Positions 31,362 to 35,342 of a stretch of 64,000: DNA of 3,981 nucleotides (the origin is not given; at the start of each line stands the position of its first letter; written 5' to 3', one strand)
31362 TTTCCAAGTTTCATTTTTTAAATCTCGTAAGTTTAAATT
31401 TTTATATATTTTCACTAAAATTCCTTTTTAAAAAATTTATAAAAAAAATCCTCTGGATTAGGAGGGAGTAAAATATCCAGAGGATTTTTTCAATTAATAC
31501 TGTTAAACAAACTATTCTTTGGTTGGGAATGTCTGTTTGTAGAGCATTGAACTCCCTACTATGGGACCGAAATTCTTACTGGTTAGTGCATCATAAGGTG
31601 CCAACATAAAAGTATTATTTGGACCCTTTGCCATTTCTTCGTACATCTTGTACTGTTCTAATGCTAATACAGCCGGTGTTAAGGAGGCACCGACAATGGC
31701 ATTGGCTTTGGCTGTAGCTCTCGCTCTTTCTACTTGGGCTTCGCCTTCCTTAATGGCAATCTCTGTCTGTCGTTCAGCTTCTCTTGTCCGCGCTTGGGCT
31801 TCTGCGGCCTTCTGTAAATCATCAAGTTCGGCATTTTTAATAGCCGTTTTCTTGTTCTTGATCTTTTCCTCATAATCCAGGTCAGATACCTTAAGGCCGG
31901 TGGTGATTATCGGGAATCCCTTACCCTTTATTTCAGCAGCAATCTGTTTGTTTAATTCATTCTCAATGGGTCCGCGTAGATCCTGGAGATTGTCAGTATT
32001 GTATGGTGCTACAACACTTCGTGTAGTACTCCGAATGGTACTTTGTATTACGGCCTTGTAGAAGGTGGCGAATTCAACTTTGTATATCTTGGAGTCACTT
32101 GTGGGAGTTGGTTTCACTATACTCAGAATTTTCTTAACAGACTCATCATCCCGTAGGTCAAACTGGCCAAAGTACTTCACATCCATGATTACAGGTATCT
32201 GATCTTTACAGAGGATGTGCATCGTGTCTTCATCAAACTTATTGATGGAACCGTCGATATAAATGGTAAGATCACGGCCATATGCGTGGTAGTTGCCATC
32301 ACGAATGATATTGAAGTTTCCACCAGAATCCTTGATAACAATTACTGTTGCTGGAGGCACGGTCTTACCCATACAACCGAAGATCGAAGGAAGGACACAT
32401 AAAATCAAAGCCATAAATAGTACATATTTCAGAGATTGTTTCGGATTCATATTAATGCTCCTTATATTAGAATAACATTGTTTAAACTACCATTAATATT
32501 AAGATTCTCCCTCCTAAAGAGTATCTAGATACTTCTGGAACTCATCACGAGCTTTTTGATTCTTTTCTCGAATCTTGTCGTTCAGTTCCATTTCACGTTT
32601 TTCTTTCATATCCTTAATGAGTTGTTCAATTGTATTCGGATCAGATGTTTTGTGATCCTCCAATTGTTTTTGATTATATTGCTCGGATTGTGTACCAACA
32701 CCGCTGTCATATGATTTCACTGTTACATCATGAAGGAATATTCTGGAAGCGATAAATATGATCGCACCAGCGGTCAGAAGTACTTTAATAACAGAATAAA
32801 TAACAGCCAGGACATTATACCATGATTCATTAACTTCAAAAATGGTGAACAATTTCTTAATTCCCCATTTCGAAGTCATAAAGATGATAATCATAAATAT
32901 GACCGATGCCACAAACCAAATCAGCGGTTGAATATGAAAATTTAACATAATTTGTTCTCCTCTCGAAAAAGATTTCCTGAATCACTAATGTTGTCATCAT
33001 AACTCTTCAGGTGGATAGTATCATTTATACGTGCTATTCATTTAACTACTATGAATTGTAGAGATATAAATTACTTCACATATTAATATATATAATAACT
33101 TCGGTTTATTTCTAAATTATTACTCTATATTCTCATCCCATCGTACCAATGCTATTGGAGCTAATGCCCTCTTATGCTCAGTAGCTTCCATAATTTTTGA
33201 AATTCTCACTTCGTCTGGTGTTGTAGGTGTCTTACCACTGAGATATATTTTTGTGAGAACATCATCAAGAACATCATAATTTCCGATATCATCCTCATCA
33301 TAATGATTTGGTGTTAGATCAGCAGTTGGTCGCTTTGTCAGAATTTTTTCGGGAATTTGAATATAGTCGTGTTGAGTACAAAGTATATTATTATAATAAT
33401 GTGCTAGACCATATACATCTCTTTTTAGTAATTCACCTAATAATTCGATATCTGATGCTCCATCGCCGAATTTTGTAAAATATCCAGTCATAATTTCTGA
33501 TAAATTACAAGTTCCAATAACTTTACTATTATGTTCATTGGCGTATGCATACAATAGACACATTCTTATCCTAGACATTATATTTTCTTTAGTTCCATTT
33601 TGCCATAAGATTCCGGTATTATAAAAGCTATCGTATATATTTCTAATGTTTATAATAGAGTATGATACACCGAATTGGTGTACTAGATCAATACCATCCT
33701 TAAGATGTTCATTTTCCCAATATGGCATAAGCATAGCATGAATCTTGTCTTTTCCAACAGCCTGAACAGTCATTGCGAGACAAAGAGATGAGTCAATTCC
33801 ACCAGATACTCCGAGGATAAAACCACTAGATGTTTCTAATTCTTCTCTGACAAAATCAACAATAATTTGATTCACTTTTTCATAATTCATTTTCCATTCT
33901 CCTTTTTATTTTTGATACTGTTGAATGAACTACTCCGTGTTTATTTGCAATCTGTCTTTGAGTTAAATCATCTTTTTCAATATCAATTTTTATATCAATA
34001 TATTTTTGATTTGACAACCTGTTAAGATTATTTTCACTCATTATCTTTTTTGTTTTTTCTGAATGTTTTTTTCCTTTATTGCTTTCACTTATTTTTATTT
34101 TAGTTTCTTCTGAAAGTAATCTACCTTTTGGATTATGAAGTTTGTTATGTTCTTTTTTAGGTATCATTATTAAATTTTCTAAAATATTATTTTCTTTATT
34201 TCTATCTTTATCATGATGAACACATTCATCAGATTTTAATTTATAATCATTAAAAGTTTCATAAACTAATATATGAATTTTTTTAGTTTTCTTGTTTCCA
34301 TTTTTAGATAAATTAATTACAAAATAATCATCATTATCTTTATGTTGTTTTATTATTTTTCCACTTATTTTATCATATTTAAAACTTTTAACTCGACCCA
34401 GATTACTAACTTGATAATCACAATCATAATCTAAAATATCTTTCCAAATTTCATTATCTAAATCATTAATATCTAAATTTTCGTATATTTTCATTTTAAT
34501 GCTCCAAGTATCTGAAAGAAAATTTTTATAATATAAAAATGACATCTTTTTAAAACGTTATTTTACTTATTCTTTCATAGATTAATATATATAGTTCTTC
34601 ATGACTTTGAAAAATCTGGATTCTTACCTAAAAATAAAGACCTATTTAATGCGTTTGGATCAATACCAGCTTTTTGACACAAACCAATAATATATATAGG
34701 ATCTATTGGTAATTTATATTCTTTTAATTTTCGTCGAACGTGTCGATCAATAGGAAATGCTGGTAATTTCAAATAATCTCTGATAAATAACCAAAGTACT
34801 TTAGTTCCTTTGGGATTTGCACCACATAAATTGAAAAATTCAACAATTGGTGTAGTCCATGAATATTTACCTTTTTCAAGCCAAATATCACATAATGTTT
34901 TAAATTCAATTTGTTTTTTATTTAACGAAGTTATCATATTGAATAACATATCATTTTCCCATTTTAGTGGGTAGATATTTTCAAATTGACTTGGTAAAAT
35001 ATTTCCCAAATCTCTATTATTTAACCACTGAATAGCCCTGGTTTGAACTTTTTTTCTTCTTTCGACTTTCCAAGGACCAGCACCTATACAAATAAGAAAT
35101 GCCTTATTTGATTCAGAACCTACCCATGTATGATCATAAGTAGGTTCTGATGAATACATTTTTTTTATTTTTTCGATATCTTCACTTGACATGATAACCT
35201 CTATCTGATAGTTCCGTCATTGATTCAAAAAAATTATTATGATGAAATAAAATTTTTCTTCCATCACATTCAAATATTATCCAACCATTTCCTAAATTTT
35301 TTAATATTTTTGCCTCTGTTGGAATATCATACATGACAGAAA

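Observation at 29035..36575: Phage-encoded NAD+ salvage route (PncA, NA/Nam phosphoribosyltransferase, NadE), with a macro domain and a phosphatase-like gene nearby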

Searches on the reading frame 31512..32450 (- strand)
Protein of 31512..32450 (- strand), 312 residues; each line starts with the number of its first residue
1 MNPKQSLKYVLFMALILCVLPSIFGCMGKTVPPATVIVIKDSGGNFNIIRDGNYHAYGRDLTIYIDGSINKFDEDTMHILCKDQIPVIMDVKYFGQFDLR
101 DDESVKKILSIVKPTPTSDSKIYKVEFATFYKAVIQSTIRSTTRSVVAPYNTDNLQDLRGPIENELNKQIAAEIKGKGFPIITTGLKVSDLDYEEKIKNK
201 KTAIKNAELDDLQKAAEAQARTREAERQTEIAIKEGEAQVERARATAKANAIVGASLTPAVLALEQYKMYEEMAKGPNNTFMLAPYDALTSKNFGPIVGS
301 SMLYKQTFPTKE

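Call 4: search_protein_families(library=pfam, proteins=[window:31512-32450:-], max_evalue=0.01)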
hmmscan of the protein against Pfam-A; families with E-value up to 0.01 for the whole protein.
window:31512-32450:- (312 aa): 1 family
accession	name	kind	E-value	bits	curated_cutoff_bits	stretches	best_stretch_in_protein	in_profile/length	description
PF01145.31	Band_7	-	5e-09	36.9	23.6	1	31-222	3-165/176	SPFH domain / Band 7 family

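Call 5: search_protein_families(library=ncbifam, proteins=[window:31512-32450:-], max_evalue=0.01)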
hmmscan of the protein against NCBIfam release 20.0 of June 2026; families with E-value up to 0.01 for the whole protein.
window:31512-32450:- (312 aa): 0 families

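Call 83: search_protein_families(library=phrogs, proteins=[window:31512-32450:-], max_evalue=0.001)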
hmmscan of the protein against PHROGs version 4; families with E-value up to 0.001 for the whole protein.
window:31512-32450:- (312 aa): 2 families
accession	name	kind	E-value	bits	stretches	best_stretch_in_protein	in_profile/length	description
phrog_200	-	other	1.1e-19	71.9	1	5-302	79-361/379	lipoprotein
phrog_11227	-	other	0.00077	20.4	0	212-285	46-119/138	protease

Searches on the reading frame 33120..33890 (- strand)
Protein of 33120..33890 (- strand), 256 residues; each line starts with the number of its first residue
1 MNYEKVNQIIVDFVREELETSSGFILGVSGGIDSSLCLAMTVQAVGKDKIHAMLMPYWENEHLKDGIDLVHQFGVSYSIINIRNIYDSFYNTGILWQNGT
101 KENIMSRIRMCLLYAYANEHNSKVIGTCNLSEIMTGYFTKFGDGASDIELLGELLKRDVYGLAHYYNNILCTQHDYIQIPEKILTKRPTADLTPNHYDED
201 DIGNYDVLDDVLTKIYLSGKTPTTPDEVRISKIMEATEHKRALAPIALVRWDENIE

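Call 4: search_protein_families(library=pfam, proteins=[window:33120-33890:-], max_evalue=0.01)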
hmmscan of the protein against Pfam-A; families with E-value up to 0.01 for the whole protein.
window:33120-33890:- (256 aa): 1 family
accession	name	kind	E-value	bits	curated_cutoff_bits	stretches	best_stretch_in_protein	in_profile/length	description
PF02540.23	NAD_synthase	-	2.7e-58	197.4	21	1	9-243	4-241/242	NAD synthase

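Call 5: search_protein_families(library=ncbifam, proteins=[window:33120-33890:-], max_evalue=0.01)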
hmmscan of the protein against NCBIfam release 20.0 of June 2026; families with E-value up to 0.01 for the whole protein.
window:33120-33890:- (256 aa): 9 families
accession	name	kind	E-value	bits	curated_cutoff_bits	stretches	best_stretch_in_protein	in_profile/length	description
NF010587.0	PRK13980.1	equivalog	4e-62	209.8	255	1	1-247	9-258/267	NAD+ synthase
TIGR00552.1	nadE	equivalog_domain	2.5e-59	200.5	63.65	1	3-247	2-243/251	NAD(+) synthase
NF010588.0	PRK13981.1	equivalog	5.2e-47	160.5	479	1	21-217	285-484/546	NAD+ synthase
NF002048.0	PRK00876.1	subfamily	1.6e-33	115.9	313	2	102-197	174-257/330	NAD(+) synthase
NF001979.1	PRK00768.1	equivalog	8e-31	107.5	250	1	10-244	24-263/266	NAD(+) synthase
NF002730.0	PRK02628.1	equivalog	3.8e-14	51.8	473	1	22-209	360-568/677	NAD(+) synthase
TIGR00268.2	TIGR00268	equivalog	8.3e-07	28.5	150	1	15-88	7-82/259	ATP-dependent sacrificial sulfur transferase LarE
NF000848.1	PRK00074.1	equivalog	0.00031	19.5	400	1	5-54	198-246/512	glutamine-hydrolyzing GMP synthase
TIGR00884.1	guaA_Cterm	equivalog_domain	0.0049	16.2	338.75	1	11-56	7-55/310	glutamine-hydrolyzing GMP synthase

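Call 63: search_solved_structures(query=window:33120-33890:-, max_evalue=1e-10, show_alignments=1)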
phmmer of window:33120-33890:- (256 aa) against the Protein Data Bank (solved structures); distinct sequences matched with E-value up to 1e-10: 19.
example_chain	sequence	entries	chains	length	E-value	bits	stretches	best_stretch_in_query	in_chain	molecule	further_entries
2e18_A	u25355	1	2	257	4.9e-43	150.7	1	2-243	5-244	NH(3)-dependent NAD(+) synthetase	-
4f4h_A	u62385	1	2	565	1.6e-33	119.5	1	22-248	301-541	Glutamine dependent NAD+ synthetase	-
5kha_A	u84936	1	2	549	9e-33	117.1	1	8-213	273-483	Glutamine-dependent NAD+ synthetase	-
3p52_A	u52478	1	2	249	1.1e-30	110.2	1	1-215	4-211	NH(3)-dependent NAD(+) synthetase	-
3fiu_A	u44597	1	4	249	1.7e-28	103.1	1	21-244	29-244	NH(3)-dependent NAD(+) synthetase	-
1xng_A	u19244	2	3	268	2.1e-28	102.8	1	2-217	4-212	NH(3)-dependent NAD(+) synthetase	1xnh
3n05_A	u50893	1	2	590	1.6e-25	93.4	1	24-218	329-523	NH(3)-dependent NAD(+) synthetase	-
2pz8_A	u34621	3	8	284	3.4e-20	75.9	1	11-244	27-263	NH(3)-dependent NAD(+) synthetase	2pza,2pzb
1ee1_A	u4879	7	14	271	9.3e-18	67.9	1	12-244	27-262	NH(3)-DEPENDENT NAD(+) SYNTHETASE | NAD SYNTHETASE | PROTEIN (NAD SYNTHETASE)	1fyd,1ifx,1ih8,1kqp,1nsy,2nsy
5wp0_A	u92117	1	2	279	2.4e-17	66.6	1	11-245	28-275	NH(3)-dependent NAD(+) synthetase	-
3dpi_A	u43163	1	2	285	9e-16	61.4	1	12-251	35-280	NAD+ synthetase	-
6c8q_A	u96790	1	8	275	3.2e-15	59.6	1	22-246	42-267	NH(3)-dependent NAD(+) synthetase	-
6kv3_A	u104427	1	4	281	4.8e-15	59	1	7-253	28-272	NH(3)-dependent NAD(+) synthetase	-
3q4g_A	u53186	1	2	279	1.8e-14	57.1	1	13-245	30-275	NH(3)-dependent NAD(+) synthetase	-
4q16_A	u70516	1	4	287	5e-14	55.7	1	20-246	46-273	NH(3)-dependent NAD(+) synthetase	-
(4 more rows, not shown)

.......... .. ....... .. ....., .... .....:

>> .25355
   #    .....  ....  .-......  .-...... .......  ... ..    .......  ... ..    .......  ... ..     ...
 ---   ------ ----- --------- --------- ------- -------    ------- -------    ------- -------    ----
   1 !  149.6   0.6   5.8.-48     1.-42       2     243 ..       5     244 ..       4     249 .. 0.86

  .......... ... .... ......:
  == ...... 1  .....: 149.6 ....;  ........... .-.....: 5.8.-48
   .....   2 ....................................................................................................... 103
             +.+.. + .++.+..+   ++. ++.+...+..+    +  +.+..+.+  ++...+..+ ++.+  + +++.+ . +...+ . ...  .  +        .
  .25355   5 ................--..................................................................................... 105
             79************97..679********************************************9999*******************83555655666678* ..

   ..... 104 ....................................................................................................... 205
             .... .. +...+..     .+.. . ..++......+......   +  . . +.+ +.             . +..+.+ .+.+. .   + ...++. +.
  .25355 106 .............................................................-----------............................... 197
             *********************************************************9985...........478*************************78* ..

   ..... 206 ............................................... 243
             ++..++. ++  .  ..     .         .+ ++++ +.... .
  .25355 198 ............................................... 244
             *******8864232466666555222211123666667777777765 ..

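Call 83: search_protein_families(library=phrogs, proteins=[window:33120-33890:-], max_evalue=0.001)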
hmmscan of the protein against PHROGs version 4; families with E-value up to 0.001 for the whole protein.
window:33120-33890:- (256 aa): 2 families
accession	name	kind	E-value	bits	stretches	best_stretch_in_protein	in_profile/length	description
phrog_11189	-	other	1.8e-35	123.7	1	4-235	12-240/256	NAD synthetase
phrog_36784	-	other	4e-28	99.2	1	2-215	291-532/594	NAD synthetase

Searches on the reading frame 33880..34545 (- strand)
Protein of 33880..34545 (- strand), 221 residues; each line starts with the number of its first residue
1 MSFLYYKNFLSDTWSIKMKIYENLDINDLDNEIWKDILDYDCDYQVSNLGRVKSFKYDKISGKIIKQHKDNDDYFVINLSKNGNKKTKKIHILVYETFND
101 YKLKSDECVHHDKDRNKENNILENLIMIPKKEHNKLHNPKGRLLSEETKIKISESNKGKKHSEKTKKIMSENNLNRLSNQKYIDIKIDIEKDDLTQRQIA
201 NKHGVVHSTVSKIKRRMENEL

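Call 4: search_protein_families(library=pfam, proteins=[window:33880-34545:-], max_evalue=0.01)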
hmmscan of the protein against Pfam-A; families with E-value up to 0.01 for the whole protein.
window:33880-34545:- (221 aa): 3 families
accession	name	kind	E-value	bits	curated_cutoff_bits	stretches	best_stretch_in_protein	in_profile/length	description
PF07463.16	NUMOD4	-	2.6e-15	56.8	23.4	1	32-80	1-49/49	NUMOD4 motif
PF13392.12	HNH_3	-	2.9e-05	24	24.8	1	89-134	2-45/46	HNH endonuclease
PF07460.16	NUMOD3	-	4.9e-05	23.6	20.4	1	141-170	1-37/37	NUMOD3 motif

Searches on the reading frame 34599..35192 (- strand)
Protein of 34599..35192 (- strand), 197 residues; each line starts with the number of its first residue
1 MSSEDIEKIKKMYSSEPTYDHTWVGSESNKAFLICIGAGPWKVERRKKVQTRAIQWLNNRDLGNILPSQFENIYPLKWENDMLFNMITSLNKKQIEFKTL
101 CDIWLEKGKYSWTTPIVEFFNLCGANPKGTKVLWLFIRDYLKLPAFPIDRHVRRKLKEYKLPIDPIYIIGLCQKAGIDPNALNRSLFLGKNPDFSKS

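Call 4: search_protein_families(library=pfam, proteins=[window:34599-35192:-], max_evalue=0.01)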
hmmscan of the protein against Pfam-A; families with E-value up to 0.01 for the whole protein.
window:34599-35192:- (197 aa): 0 families

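Call 5: search_protein_families(library=ncbifam, proteins=[window:34599-35192:-], max_evalue=0.01)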
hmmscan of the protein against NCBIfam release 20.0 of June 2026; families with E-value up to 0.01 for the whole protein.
window:34599-35192:- (197 aa): 0 families

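Call 25: search_protein_families(library=pfam, proteins=[window:34599-35192:-], max_evalue=0.5)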
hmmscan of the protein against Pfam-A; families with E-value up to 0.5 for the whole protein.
window:34599-35192:- (197 aa): 0 families

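Call 35: search_solved_structures(query=window:34599-35192:-, max_evalue=10, show_alignments=1)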
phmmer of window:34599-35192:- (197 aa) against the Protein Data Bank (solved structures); distinct sequences matched with E-value up to 10: 0.

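Call 51: find_homologous_proteins(query=window:34599-35192:-, max_evalue=0.001)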
Query window:34599-35192:- (197 aa): 49 proteins with E <= 0.001 among 99 candidates.
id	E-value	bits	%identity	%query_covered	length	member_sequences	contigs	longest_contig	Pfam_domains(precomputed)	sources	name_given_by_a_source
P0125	5.2e-133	459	100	100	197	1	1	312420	-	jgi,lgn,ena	-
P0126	5.2e-114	397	86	99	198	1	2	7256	-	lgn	-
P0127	1.2e-99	350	74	100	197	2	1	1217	-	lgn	-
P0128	3.6e-91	322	70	100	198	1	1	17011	-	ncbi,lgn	-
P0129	1.1e-67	246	55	97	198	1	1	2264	-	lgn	-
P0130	3.2e-64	234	94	57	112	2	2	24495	-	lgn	-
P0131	2.0e-63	232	55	96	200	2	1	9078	-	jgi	-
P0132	2.2e-63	232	53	97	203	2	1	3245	-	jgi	-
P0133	8.0e-62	227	54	96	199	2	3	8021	-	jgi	-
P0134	8.9e-61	223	55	97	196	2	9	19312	-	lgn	-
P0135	2.0e-60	222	53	96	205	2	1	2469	-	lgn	-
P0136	1.4e-57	213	50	97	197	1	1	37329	-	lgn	-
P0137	6.8e-51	191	46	98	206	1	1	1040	-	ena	-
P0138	2.6e-50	189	45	98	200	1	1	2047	-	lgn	-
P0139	3.9e-50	188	50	88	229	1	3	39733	-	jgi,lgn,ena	-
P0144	6.9e-47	178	43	99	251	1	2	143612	-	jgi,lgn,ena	-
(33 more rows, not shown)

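Call 54: find_encoding_contigs(protein=P0144, flank=10000, max_places=2)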
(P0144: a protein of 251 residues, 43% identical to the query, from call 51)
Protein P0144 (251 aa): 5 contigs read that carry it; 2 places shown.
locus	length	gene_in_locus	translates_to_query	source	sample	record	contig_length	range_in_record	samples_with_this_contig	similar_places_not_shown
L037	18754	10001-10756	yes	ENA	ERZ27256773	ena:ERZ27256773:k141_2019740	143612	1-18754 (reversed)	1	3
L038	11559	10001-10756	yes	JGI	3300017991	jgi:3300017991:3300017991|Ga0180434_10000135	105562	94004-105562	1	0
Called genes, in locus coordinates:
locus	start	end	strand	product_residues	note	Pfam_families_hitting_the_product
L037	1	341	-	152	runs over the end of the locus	-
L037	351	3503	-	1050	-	-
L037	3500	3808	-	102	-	-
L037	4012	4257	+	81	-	-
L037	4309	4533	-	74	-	-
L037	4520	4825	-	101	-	-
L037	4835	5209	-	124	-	-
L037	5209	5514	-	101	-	-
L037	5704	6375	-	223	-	-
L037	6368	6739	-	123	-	-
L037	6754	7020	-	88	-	-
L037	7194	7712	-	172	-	-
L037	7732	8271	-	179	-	-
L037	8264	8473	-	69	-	-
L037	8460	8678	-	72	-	-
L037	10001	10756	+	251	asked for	-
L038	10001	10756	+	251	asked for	-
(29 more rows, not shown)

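Call 59: predict_structure(alignment_id=A5)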
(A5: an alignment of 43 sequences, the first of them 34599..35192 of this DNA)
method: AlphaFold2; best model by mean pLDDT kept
length: 197 residues; sequences in the alignment: 43
mean_pLDDT: 95.1   pTM: 0.91
mean pLDDT of the five models: 95.1, 94.6, 94.5, 94.3, 94.2
residues with pLDDT >= 90: 177; 70-90: 19; 50-70: 1; < 50: 0
segments of 3 or more residues with pLDDT < 50: none
pLDDT, mean of each block of 10 residues (from residue 1): 94 84 96 97 96 97 97 97 98 98 97 97 93 98 97 96 97 97 90 86
secondary structure, 60 per line:
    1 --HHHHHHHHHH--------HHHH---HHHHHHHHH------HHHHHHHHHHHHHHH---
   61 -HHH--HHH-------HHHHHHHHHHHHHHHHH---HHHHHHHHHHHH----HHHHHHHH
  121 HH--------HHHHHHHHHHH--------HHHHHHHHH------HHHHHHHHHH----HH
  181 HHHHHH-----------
elements in order: H3-12 H21-24 H28-36 H43-57 H77-93 H97-108 H113-122 H131-141 H150-158 H165-174 H179-186

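Call 61: fold_search(model_id=the predicted structure, library=pdb)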
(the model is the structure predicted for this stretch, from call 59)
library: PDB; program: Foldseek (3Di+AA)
matches with E <= 10: 118; with E <= 0.001: 0
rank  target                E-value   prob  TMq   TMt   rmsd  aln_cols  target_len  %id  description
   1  7olb                  1.9e-03  1.00  0.46  0.39   8.7       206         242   13  Crystal structure of Pab-AGOG, an 8-oxoguanine DNA glycosylase from Pyrococcus abyssi (released 2022-06-01)
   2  1xg7_A                2.6e-03  1.00  0.49  0.42   7.2       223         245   12  Conserved hypothetical protein Pfu-877259-001 from Pyrococcus furiosus (released 2004-11-23)
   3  7oue_G                4.1e-03  1.00  0.47  0.40   7.4       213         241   13  Crystal structure of a trapped Pab-AGOG/single-standed DNA covalent intermediate (released 2022-06-22)
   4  3n0u_C                4.3e-03  1.00  0.51  0.49   8.6       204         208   15  Crystal structure of Tm1821, the 8-oxoguanine DNA glycosylase of Thermotoga maritima (released 2011-04-06)
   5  1xg7_B                4.6e-03  1.00  0.49  0.42   7.4       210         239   12  Conserved hypothetical protein Pfu-877259-001 from Pyrococcus furiosus (released 2004-11-23)
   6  3n0u_A                4.8e-03  1.00  0.53  0.50   8.7       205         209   16  Crystal structure of Tm1821, the 8-oxoguanine DNA glycosylase of Thermotoga maritima (released 2011-04-06)
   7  7p8l_A                5.0e-03  1.00  0.47  0.40   7.6       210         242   11  Crystal structure of Pyrococcus abyssi 8-oxoguanine DNA glycosylase (PabAGOG) in complex with dsDNA containing cytosin (released 2022-08-03)
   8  3knt_C                8.7e-03  1.00  0.52  0.50   8.7       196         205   15  Crystal structure of Methanocaldococcus jannaschii 8-oxoguanine glycosylase/lyase in complex with 15mer DNA containing (released 2010-02-02)
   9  4ejy_B                9.6e-03  1.00  0.56  0.40   4.1       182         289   16  Structure of MBOgg1 in complex with high affinity DNA ligand (released 2013-03-20)
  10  8a5g                  1.5e-02  1.00  0.53  0.45   6.3       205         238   12  Crystal structure of Deinococcus radiodurans Endonuclease III-3 double mutant (released 2022-08-03)
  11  7ou3_A                1.9e-02  1.00  0.48  0.40   8.1       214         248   11  Crystal structure of Tga-AGOG, an 8-oxoguanine DNA glycosylase from Thermococcus gammatolerans (released 2022-06-22)
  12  3knt_A                2.1e-02  1.00  0.50  0.48   8.5       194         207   16  Crystal structure of Methanocaldococcus jannaschii 8-oxoguanine glycosylase/lyase in complex with 15mer DNA containing (released 2010-02-02)
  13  3i0w_A                2.5e-02  1.00  0.53  0.39   5.6       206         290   13  Crystal structure of Clostridium acetobutylicum 8-oxoguanine glycosylase/lyase in complex with dsDNA containing cytosi (released 2009-09-29)
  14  4ejy_A                2.6e-02  1.00  0.47  0.35   6.1       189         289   16  Structure of MBOgg1 in complex with high affinity DNA ligand (released 2013-03-20)
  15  6rlw_DDD              2.9e-02  1.00  0.54  0.38   6.0       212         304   13  Structure of the human 8-oxoguanine DNA Glycosylase hOGG1 in complex with inhibitor TH5487 (released 2020-07-22)
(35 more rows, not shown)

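Call 83: search_protein_families(library=phrogs, proteins=[window:34599-35192:-], max_evalue=0.001)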
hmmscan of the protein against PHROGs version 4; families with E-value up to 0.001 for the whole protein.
window:34599-35192:- (197 aa): 0 families
